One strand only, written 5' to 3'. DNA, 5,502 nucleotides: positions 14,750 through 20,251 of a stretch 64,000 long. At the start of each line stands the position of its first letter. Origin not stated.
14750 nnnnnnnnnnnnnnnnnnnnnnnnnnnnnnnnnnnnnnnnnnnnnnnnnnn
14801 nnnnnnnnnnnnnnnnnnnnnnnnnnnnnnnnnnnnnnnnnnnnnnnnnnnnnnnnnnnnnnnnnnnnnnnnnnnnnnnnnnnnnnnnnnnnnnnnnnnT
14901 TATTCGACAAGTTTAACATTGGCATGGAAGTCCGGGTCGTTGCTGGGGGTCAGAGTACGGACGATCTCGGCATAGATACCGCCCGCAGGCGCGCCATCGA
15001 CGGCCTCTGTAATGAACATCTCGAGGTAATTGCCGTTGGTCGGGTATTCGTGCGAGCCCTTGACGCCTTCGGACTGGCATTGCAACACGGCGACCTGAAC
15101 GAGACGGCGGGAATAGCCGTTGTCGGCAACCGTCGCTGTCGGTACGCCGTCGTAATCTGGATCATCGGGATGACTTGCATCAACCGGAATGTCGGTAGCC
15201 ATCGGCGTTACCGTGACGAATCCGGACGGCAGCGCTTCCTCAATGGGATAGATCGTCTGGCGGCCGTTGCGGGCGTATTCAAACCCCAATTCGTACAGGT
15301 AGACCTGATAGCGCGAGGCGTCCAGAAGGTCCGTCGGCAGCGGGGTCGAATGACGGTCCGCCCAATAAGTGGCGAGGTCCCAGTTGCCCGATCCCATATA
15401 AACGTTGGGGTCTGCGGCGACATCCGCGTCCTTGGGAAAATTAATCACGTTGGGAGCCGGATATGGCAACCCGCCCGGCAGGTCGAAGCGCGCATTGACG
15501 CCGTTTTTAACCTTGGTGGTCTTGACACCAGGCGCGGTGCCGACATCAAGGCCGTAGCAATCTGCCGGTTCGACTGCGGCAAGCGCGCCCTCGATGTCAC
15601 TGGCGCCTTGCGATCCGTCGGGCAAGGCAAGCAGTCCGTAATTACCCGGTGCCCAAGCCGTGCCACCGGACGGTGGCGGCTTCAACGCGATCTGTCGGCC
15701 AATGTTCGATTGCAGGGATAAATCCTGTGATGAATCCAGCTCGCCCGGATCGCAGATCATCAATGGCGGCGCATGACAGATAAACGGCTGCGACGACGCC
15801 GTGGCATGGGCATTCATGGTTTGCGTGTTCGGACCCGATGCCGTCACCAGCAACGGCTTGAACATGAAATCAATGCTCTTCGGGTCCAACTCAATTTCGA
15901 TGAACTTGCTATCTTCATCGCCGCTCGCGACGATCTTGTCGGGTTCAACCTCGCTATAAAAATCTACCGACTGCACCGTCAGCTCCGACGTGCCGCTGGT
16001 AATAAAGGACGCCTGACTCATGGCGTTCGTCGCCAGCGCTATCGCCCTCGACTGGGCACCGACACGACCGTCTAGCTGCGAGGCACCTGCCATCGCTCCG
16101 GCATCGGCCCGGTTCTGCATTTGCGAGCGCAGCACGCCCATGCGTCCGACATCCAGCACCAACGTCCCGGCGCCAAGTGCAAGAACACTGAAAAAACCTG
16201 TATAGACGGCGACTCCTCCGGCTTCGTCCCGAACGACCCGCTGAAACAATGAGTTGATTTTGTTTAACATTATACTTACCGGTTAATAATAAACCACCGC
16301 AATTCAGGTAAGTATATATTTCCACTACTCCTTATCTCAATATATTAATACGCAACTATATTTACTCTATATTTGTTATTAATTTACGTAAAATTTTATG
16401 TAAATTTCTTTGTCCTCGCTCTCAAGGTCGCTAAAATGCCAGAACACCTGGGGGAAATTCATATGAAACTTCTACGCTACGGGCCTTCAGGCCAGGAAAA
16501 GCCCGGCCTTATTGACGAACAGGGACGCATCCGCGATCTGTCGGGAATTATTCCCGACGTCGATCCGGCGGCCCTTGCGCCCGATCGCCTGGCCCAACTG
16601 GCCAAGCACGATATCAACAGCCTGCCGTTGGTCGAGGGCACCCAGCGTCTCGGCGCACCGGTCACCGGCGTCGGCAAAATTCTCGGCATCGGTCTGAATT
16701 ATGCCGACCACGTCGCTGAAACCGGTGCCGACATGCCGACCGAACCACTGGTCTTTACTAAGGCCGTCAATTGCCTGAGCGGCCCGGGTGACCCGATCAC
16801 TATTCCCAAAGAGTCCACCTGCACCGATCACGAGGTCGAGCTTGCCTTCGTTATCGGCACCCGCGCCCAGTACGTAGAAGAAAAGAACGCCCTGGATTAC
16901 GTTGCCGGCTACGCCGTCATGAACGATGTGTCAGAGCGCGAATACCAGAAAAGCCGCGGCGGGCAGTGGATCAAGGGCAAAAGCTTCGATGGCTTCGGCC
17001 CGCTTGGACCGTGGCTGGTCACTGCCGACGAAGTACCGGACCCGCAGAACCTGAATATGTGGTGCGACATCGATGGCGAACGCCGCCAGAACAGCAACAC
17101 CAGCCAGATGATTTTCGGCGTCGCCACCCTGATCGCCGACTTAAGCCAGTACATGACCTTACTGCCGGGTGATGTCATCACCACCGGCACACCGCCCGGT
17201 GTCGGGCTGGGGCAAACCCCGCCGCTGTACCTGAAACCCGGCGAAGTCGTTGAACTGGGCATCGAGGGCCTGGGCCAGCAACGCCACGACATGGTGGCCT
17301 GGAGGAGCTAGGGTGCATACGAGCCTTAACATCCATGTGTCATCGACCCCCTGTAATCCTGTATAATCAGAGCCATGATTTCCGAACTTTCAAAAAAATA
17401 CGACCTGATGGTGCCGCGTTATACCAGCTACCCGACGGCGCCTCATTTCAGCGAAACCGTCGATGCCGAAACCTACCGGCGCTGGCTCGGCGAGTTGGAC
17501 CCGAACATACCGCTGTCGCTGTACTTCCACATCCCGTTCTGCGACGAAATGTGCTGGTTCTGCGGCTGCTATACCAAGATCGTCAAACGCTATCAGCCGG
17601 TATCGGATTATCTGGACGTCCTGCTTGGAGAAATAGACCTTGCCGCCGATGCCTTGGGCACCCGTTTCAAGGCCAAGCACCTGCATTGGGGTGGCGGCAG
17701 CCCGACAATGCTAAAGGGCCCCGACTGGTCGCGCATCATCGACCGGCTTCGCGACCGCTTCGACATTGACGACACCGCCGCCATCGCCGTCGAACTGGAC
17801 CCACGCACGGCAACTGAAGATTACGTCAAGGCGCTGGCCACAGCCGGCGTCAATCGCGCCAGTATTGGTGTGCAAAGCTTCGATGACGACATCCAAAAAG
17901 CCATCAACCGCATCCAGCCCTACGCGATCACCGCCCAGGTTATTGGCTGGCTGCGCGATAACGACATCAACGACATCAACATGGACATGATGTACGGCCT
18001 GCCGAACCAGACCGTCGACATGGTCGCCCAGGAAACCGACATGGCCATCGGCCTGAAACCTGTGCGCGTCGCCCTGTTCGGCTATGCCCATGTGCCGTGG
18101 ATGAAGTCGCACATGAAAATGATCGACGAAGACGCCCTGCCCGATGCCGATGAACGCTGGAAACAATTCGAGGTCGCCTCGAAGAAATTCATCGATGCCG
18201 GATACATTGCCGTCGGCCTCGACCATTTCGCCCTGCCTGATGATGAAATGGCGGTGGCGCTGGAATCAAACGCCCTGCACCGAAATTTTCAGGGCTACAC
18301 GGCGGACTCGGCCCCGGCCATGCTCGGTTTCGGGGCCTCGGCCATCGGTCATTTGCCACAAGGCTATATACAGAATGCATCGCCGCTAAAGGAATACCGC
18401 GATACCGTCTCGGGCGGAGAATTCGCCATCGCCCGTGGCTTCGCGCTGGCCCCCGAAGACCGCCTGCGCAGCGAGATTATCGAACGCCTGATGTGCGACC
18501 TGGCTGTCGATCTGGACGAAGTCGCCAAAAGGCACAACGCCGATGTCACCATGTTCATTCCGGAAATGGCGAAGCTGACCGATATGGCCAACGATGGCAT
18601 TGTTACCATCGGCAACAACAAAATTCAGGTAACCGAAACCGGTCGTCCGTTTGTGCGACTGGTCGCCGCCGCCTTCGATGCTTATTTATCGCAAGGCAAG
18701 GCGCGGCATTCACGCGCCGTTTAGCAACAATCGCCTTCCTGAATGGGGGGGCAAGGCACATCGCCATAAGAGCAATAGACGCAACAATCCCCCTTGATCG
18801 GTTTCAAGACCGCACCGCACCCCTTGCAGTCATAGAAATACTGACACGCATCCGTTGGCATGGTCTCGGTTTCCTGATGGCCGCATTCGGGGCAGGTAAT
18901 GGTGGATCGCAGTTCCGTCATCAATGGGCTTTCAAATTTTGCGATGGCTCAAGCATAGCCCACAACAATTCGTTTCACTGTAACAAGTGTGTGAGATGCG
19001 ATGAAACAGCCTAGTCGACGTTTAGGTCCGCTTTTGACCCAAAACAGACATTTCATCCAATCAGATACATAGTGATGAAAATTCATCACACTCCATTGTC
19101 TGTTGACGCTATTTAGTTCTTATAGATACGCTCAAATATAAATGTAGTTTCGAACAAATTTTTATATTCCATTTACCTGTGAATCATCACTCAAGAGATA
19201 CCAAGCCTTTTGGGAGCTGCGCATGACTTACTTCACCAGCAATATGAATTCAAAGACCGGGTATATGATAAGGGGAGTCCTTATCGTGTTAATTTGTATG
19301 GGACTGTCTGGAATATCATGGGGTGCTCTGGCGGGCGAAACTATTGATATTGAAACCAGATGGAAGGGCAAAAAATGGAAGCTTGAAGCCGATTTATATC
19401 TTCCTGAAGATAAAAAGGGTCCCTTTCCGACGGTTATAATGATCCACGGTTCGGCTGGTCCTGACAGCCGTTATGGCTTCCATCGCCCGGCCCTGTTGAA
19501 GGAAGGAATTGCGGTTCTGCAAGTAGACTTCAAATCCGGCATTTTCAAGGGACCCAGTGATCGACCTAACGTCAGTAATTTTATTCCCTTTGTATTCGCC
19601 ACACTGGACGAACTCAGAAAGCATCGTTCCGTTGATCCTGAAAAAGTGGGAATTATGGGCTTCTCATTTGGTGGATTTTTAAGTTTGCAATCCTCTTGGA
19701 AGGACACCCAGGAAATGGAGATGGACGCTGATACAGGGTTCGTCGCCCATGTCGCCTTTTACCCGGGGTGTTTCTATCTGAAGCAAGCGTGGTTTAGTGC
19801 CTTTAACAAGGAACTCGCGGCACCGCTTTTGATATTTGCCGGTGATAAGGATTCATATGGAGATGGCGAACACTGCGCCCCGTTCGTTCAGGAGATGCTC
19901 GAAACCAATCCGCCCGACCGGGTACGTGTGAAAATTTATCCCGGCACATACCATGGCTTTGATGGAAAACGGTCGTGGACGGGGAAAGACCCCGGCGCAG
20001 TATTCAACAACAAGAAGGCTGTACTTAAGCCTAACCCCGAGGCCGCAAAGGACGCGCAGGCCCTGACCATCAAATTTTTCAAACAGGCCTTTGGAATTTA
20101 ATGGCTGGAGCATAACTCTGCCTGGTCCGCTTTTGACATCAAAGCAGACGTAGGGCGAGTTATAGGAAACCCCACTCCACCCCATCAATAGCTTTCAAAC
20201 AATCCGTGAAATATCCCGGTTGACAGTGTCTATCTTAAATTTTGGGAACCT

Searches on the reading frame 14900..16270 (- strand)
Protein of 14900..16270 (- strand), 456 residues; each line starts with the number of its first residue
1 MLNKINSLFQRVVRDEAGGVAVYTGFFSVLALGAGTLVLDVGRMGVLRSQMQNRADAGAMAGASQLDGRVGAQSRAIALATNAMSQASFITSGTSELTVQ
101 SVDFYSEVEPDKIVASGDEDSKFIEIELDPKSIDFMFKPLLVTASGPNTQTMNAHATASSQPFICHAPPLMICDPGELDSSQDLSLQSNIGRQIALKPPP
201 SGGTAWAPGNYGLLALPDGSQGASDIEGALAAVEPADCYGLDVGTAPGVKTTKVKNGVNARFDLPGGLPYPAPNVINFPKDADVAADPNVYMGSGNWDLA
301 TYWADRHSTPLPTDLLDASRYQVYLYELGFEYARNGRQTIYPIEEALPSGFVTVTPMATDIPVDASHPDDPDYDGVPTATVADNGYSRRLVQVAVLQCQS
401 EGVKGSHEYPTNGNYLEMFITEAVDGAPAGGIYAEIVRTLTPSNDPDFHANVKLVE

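Call 3: search_protein_families(library=pfam, proteins=[window:14900-16270:-], max_evalue=0.01)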
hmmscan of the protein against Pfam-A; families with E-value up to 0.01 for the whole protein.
window:14900-16270:- (456 aa): 1 family
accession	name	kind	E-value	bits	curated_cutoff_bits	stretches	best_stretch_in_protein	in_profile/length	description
PF13400.11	Tad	-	7e-07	29.9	22.3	1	19-65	2-47/47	Putative Flp pilus-assembly TadE/G-like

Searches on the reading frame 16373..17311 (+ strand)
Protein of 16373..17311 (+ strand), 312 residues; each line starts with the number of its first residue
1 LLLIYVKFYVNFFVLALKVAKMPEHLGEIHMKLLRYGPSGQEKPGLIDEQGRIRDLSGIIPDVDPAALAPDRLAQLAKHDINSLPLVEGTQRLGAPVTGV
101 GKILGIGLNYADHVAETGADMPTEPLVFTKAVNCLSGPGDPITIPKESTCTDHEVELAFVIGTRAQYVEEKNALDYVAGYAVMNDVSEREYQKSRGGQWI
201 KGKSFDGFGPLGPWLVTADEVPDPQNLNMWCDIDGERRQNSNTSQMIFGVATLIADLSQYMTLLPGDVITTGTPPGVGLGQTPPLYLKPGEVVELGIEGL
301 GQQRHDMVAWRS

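Call 9: search_protein_families(library=pfam, proteins=[window:16373-17311:+], max_evalue=0.001)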
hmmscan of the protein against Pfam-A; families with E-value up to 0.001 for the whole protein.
window:16373-17311:+ (312 aa): 1 family
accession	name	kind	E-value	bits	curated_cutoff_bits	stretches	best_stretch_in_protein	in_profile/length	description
PF01557.24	FAA_hydrolase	-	3.2e-72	243.1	23.9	1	102-306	1-212/214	Fumarylacetoacetate (FAA) hydrolase C-terminal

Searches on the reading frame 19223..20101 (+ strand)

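Call 9: search_protein_families(library=pfam, proteins=[window:19223-20101:+], max_evalue=0.001)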
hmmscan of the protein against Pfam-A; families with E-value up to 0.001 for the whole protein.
window:19223-20101:+ (292 aa): 9 families
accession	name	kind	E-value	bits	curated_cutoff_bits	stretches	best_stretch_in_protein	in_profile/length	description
PF01738.24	DLH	-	5.9e-16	59.1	21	1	124-289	81-216/217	Dienelactone hydrolase family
PF20434.5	BD-FAE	-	4.5e-11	43.1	26.8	1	57-168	2-118/215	BD-FAE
PF00326.27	Peptidase_S9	-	4.9e-08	33.2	22.6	1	124-157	48-81/213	Prolyl oligopeptidase family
PF12146.15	Hydrolase_4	-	5e-06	26.4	27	0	195-245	187-233/239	Serine aminopeptidase, S33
PF06500.17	FrsA-like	-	5.2e-06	25.9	22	1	52-176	179-301/414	Esterase FrsA-like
PF12740.14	PETase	-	1.1e-05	25.4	28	1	58-230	44-200/263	PET hydrolase-like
PF02129.25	Peptidase_S15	-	4.2e-05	23.8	23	1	53-165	4-120/262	X-Pro dipeptidyl-peptidase (S15 family)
PF12697.13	Abhydrolase_6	-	0.00044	21.4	26.3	0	71-184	1-100/217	Alpha/beta hydrolase family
PF00561.26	Abhydrolase_1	-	0.00067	19.8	25.8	0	69-156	1-85/245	alpha/beta hydrolase fold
